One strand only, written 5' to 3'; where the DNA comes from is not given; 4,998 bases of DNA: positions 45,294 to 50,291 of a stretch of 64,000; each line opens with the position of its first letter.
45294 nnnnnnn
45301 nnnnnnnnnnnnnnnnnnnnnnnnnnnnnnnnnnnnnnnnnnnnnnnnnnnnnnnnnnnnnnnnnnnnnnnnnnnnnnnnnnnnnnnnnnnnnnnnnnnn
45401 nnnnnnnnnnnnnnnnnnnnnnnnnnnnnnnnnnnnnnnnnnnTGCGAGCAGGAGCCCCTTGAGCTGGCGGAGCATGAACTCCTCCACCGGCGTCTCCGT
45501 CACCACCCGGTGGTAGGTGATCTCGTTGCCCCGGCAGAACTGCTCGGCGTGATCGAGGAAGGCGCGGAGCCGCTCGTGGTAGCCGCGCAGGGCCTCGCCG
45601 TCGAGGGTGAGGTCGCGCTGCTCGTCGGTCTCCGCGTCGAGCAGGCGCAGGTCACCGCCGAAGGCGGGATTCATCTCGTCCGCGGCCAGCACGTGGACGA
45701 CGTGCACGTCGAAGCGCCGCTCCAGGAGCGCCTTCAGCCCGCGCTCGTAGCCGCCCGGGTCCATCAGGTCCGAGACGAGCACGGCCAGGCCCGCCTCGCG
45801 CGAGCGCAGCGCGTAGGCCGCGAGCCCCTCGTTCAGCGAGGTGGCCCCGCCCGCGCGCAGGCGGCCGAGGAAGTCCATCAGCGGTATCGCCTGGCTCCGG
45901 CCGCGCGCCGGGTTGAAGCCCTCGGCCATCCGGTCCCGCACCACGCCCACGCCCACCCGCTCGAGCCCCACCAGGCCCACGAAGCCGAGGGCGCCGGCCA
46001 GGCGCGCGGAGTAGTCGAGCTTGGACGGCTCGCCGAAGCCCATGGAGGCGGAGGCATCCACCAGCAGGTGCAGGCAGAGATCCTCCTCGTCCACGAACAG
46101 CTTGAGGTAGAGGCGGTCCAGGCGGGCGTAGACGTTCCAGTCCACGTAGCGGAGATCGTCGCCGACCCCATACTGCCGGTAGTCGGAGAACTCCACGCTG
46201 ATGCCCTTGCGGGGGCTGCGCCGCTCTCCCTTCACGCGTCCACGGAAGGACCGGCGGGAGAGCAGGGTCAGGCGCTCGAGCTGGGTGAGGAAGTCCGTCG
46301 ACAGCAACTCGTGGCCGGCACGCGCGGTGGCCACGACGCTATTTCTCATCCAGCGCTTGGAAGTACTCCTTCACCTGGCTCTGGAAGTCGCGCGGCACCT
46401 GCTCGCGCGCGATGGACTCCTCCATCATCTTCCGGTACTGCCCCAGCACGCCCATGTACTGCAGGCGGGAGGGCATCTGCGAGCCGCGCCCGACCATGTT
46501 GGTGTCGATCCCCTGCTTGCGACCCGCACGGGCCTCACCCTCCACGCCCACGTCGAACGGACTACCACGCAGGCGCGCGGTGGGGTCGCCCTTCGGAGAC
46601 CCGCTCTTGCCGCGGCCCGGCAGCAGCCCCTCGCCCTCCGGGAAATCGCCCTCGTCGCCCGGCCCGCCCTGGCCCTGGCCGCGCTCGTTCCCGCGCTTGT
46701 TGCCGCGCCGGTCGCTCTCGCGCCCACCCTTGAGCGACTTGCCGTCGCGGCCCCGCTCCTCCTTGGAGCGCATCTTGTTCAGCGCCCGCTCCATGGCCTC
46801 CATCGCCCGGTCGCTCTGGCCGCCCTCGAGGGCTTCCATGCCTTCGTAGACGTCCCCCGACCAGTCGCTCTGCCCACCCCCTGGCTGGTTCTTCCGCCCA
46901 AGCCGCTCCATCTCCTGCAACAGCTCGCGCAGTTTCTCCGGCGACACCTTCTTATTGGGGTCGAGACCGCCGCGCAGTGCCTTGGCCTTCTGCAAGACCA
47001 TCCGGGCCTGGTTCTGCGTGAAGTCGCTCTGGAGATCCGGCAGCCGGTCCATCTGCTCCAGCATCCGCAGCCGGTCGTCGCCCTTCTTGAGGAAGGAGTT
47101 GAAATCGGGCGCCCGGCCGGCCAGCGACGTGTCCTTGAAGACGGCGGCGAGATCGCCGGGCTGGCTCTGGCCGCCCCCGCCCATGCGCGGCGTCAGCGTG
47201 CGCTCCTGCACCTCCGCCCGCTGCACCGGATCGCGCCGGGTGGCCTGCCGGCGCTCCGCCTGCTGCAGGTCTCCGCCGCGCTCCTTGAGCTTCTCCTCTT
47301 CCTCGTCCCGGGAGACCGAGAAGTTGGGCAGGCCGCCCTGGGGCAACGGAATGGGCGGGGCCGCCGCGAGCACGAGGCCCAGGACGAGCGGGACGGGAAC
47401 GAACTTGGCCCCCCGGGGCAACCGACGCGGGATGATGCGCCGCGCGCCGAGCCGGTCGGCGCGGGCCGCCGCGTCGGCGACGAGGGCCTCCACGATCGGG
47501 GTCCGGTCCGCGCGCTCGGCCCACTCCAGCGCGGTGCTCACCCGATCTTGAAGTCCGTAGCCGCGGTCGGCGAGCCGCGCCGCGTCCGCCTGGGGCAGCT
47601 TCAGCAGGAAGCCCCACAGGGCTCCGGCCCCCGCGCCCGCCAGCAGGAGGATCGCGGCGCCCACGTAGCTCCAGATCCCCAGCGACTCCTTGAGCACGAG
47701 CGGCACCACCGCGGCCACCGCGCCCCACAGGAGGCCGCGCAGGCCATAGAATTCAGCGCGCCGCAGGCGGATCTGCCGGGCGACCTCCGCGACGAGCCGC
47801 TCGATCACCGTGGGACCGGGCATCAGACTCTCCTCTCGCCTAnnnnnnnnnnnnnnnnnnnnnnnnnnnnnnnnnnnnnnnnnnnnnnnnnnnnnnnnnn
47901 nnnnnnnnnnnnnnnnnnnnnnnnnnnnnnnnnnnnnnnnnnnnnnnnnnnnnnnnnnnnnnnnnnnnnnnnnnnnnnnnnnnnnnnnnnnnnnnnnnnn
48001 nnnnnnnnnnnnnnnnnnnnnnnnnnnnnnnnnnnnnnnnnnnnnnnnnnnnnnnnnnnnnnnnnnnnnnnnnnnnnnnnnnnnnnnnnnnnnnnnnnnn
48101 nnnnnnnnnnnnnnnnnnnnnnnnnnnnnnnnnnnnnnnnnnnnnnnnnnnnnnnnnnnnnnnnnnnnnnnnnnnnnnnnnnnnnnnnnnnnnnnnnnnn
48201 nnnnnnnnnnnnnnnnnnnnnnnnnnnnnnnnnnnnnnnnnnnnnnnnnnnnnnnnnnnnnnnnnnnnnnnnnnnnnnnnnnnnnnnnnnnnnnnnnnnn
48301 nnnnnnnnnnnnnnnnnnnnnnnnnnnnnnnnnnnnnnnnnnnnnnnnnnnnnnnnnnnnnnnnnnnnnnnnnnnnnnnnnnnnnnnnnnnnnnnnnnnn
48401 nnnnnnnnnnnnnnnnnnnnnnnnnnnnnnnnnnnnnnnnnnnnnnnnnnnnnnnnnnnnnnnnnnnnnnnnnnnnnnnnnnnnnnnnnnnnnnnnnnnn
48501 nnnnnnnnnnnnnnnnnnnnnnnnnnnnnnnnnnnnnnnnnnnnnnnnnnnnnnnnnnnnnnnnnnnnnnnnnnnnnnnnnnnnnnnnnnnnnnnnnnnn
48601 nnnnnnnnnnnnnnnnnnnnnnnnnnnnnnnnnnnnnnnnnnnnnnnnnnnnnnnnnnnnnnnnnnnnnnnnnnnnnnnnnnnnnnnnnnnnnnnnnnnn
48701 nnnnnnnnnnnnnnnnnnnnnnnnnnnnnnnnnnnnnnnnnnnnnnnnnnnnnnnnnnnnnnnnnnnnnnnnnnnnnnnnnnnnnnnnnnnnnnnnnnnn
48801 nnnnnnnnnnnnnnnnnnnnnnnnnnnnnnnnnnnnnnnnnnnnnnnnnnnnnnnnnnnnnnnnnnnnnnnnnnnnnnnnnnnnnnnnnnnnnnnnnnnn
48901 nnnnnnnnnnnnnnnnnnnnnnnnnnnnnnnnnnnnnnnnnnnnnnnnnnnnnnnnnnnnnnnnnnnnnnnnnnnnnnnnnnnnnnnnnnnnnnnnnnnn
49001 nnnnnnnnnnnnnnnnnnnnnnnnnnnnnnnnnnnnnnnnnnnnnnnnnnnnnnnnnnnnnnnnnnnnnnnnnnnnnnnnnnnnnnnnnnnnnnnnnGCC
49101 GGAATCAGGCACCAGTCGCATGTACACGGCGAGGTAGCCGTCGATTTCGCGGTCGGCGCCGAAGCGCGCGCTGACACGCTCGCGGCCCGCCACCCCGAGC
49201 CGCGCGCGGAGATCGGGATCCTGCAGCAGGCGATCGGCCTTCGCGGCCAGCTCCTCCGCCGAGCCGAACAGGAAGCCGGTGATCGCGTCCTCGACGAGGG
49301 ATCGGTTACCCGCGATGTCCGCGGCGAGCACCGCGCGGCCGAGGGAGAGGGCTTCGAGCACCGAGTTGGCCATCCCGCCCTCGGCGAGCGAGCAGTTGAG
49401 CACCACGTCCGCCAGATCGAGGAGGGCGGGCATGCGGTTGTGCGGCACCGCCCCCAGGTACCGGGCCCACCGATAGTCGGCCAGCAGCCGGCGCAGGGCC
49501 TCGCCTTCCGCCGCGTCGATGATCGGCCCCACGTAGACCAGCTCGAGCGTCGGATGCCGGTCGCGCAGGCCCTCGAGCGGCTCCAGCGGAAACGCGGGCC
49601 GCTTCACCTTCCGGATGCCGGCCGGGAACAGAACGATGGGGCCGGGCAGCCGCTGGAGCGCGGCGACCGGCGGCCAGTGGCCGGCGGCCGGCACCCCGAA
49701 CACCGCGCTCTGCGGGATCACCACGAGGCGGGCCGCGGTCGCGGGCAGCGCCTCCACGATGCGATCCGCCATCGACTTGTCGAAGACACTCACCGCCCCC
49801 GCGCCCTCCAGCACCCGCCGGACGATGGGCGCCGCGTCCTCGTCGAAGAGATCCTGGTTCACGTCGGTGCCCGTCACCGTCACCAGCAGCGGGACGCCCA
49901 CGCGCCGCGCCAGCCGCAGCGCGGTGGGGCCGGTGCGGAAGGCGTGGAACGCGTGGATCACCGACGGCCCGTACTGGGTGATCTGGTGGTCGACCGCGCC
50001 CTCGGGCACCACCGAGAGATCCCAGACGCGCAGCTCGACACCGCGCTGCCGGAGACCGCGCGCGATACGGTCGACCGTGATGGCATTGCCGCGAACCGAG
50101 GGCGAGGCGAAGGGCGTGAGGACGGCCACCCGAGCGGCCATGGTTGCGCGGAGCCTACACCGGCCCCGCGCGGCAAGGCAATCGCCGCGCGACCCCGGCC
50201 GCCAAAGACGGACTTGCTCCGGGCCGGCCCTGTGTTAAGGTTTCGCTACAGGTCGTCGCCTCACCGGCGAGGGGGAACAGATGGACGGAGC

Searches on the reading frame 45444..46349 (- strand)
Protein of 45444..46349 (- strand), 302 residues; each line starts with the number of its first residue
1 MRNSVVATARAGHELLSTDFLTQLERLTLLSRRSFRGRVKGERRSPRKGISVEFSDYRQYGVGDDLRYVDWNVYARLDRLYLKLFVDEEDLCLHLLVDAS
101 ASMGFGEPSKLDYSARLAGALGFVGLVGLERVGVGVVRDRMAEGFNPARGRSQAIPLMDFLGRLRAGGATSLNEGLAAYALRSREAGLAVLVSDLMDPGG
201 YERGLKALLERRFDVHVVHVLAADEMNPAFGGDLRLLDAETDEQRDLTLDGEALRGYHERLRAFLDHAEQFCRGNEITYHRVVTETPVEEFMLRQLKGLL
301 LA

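Call 65: search_protein_families(library=pfam, proteins=[window:45444-46349:-], max_evalue=0.0001)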
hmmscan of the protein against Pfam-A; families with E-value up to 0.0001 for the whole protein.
window:45444-46349:- (302 aa): 1 family
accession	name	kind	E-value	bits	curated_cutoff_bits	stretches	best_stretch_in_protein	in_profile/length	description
PF01882.25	DUF58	-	1.9e-32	112.7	23.4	1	56-259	1-207/216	Protein of unknown function DUF58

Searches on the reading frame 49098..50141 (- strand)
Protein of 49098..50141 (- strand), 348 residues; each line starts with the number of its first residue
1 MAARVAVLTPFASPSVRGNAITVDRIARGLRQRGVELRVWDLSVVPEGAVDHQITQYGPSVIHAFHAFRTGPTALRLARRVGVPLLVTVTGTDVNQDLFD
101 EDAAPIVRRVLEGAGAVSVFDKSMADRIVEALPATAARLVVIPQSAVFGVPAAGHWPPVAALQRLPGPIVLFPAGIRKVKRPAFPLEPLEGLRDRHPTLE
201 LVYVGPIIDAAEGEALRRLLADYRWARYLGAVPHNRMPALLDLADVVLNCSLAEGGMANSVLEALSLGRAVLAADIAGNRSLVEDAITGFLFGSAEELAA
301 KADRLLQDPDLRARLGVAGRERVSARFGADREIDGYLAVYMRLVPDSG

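Call 65: search_protein_families(library=pfam, proteins=[window:49098-50141:-], max_evalue=0.0001)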
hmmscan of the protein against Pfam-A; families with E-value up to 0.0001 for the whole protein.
window:49098-50141:- (348 aa): 5 families
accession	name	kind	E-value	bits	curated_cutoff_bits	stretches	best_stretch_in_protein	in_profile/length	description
PF00534.26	Glycos_transf_1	-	1.5e-17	64.1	26.4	1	167-322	15-172/172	Glycosyl transferases group 1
PF13692.12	Glyco_trans_1_4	-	1.8e-17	64.4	27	1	168-308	2-142/142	Glycosyl transferases group 1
PF13524.12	Glyco_trans_1_2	-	8.8e-14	52.1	25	1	200-333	16-139/144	Glycosyl transferase-like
PF13579.12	Glyco_trans_4_4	-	2.8e-10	41.2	29.7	1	4-143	20-156/158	Glycosyl transferase 4-like domain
PF13439.12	Glyco_transf_4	-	7.5e-09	36.3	28.5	1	7-143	24-163/170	Glycosyltransferase Family 4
